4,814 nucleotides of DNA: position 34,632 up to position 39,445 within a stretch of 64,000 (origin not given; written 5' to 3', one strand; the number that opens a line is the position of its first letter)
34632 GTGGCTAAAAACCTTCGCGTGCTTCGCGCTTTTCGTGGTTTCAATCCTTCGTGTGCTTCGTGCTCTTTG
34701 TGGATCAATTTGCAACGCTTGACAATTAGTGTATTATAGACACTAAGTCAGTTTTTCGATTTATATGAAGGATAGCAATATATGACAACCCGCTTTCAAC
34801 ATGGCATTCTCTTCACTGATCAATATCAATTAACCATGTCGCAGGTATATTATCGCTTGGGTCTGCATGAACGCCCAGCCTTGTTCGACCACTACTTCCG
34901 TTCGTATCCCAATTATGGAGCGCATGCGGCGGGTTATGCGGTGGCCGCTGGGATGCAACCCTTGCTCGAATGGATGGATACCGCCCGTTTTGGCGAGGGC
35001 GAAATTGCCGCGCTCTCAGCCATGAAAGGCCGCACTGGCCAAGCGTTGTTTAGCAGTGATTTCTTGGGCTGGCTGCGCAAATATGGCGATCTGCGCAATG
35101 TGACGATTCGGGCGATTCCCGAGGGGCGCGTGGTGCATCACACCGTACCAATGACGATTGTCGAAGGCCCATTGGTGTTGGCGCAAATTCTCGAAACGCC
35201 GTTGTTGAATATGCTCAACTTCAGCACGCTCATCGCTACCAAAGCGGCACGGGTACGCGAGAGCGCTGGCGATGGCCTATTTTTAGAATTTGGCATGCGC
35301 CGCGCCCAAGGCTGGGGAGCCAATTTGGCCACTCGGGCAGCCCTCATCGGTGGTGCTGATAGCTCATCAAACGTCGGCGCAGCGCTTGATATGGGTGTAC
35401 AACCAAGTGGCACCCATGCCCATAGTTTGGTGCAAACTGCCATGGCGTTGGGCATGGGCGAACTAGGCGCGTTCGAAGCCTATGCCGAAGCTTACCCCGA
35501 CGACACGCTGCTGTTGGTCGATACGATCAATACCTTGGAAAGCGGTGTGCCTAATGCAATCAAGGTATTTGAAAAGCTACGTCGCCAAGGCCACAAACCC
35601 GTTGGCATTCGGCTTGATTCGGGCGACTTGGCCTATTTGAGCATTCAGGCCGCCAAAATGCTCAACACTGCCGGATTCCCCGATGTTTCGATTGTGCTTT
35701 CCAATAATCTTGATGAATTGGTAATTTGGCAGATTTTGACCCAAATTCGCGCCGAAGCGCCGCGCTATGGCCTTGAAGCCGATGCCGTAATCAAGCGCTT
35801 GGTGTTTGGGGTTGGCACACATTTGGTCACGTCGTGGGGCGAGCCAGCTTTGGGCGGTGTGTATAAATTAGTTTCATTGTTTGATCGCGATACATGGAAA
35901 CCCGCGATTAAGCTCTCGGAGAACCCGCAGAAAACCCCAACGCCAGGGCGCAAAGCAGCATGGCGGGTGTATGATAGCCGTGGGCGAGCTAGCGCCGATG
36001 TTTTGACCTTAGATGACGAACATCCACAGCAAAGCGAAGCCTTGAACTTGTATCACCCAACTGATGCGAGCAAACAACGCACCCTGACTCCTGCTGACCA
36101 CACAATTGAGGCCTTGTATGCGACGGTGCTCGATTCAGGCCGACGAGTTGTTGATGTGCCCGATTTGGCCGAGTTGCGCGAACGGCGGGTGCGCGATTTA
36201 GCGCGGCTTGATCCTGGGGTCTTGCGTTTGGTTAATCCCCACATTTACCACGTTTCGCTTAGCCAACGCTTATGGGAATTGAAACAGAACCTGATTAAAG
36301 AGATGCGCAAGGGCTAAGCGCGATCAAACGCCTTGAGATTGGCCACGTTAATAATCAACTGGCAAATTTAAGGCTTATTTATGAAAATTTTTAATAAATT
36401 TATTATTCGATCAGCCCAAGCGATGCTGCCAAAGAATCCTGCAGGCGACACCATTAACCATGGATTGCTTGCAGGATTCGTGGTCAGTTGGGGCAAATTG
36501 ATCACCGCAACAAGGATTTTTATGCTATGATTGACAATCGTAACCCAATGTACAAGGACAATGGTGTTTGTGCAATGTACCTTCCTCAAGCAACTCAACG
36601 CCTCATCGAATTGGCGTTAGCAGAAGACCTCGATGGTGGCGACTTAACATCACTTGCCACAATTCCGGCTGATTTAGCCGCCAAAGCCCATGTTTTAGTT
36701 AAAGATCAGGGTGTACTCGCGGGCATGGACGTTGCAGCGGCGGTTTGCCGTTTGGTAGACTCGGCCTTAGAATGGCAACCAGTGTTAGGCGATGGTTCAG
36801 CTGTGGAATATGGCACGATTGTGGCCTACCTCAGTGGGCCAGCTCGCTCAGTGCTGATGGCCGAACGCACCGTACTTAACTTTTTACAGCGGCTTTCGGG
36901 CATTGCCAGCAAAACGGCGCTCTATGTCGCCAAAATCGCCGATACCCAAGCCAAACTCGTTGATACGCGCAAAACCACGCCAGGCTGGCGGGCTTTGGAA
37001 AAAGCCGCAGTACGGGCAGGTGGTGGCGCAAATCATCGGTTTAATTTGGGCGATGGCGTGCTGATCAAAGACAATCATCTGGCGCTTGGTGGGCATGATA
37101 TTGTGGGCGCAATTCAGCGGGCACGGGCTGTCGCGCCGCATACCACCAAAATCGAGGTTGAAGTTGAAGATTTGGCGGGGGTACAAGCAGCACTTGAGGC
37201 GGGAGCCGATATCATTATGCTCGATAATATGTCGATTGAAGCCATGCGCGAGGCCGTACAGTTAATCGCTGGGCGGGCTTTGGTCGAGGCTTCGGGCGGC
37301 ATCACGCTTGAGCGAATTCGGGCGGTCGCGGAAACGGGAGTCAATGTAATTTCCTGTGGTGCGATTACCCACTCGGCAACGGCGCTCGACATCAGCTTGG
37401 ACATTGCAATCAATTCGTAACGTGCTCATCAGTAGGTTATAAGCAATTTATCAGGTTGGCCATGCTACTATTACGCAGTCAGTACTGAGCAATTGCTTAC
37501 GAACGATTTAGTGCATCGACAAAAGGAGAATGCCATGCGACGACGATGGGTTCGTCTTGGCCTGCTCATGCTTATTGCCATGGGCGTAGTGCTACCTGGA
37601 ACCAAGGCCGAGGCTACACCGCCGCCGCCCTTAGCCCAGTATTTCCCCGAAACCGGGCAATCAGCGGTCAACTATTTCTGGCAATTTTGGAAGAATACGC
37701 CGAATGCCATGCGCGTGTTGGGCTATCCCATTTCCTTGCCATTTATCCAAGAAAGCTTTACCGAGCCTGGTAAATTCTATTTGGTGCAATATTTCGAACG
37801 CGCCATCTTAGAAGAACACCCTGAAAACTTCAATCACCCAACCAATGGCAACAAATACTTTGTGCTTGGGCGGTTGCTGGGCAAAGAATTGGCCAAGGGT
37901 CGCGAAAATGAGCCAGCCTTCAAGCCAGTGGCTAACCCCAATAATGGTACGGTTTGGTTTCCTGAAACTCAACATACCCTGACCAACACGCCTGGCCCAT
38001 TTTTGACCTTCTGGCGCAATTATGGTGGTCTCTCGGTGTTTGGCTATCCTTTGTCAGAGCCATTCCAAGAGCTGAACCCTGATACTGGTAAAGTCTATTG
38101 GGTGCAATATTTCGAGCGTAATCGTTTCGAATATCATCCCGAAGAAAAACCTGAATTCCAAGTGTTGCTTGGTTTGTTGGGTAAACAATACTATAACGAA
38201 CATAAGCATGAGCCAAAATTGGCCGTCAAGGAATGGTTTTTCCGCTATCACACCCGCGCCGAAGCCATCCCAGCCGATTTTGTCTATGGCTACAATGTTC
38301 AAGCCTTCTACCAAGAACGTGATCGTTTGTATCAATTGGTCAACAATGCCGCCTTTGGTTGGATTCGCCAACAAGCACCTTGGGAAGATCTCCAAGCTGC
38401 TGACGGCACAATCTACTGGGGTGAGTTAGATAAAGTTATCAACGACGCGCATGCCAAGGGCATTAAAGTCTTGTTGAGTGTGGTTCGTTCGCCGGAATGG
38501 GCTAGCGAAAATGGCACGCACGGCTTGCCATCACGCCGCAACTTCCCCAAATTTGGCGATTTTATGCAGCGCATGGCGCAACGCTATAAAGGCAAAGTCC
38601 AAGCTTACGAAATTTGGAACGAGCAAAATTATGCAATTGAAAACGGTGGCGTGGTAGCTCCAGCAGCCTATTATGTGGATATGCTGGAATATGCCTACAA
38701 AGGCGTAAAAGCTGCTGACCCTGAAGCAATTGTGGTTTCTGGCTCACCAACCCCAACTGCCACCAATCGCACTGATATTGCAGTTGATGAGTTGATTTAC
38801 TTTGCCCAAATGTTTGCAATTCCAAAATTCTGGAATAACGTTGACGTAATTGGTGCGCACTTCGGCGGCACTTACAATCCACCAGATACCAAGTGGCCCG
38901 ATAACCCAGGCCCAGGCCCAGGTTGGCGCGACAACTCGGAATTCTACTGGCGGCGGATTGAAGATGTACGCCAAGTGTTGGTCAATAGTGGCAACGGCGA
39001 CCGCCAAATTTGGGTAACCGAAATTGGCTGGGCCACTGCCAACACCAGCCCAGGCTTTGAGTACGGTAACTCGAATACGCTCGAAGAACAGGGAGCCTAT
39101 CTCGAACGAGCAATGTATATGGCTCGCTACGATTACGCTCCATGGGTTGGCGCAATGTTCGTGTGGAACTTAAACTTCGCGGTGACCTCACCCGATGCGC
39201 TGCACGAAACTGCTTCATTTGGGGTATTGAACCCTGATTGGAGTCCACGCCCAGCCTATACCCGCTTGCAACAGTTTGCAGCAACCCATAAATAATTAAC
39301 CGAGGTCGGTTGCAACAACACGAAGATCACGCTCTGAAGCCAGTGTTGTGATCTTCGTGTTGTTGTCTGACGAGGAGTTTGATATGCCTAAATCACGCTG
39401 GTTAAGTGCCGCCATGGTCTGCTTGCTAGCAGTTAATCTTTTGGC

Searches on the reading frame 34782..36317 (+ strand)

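Call 54: search_protein_families(library=pfam, proteins=[window:34782-36317:+], max_evalue=0.001)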
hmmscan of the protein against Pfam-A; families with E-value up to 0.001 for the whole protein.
window:34782-36317:+ (511 aa): 3 families
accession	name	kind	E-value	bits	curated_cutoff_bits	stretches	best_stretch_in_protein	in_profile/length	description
PF17956.6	NAPRTase_C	-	2.5e-30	105.7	23.3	1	390-501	1-111/111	Nicotinate phosphoribosyltransferase C-terminal domain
PF17767.7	NAPRTase_N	-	1.4e-20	74.3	32.6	1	10-146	1-125/125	Nicotinate phosphoribosyltransferase (NAPRTase) N-terminal domain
PF04095.22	NAPRTase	-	1.1e-06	29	20.8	1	168-385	4-220/239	Nicotinate phosphoribosyltransferase (NAPRTase) family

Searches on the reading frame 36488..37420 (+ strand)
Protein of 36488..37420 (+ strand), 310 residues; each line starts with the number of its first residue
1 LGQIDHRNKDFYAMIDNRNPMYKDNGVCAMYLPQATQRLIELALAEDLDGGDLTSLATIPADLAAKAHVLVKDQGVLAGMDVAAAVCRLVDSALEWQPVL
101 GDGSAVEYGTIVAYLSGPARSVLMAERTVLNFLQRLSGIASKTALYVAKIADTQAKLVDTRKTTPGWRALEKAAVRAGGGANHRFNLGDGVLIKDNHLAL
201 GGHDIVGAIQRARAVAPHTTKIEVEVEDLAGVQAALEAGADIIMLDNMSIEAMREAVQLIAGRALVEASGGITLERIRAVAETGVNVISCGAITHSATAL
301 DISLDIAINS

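Call 54: search_protein_families(library=pfam, proteins=[window:36488-37420:+], max_evalue=0.001)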
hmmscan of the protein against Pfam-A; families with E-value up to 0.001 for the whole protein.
window:36488-37420:+ (310 aa): 2 families
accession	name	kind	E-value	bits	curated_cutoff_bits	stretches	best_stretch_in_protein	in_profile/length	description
PF01729.25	QRPTase_C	-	1e-58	198.3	23.1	1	139-305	1-169/169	Quinolinate phosphoribosyl transferase, C-terminal domain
PF02749.22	QRPTase_N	-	2.7e-19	69.6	27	1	52-137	1-82/82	Quinolinate phosphoribosyl transferase, N-terminal domain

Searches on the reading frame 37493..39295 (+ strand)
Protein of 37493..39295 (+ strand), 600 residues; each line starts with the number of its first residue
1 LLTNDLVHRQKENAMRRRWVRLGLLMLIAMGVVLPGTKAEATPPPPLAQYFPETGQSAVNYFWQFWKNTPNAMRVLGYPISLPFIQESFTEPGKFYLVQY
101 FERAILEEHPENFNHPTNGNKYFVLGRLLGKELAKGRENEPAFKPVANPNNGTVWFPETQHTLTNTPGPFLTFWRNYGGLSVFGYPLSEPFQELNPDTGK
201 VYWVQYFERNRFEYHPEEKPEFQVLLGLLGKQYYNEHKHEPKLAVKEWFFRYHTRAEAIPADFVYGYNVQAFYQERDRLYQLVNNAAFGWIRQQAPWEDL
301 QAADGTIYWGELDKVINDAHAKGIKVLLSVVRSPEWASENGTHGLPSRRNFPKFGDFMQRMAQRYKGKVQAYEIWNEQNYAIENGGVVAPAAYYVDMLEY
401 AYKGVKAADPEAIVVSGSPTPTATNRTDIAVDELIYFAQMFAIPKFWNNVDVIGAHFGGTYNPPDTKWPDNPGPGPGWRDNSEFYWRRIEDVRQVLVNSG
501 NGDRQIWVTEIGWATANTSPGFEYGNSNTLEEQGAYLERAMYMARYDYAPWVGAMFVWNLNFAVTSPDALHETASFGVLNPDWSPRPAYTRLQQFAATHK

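Call 54: search_protein_families(library=pfam, proteins=[window:37493-39295:+], max_evalue=0.001)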
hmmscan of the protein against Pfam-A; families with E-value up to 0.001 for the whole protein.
window:37493-39295:+ (600 aa): 1 family
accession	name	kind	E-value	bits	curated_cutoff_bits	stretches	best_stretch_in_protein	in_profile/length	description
PF00150.24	Cellulase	-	3.4e-07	30.5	23.5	1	275-457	22-194/272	Cellulase (glycosyl hydrolase family 5)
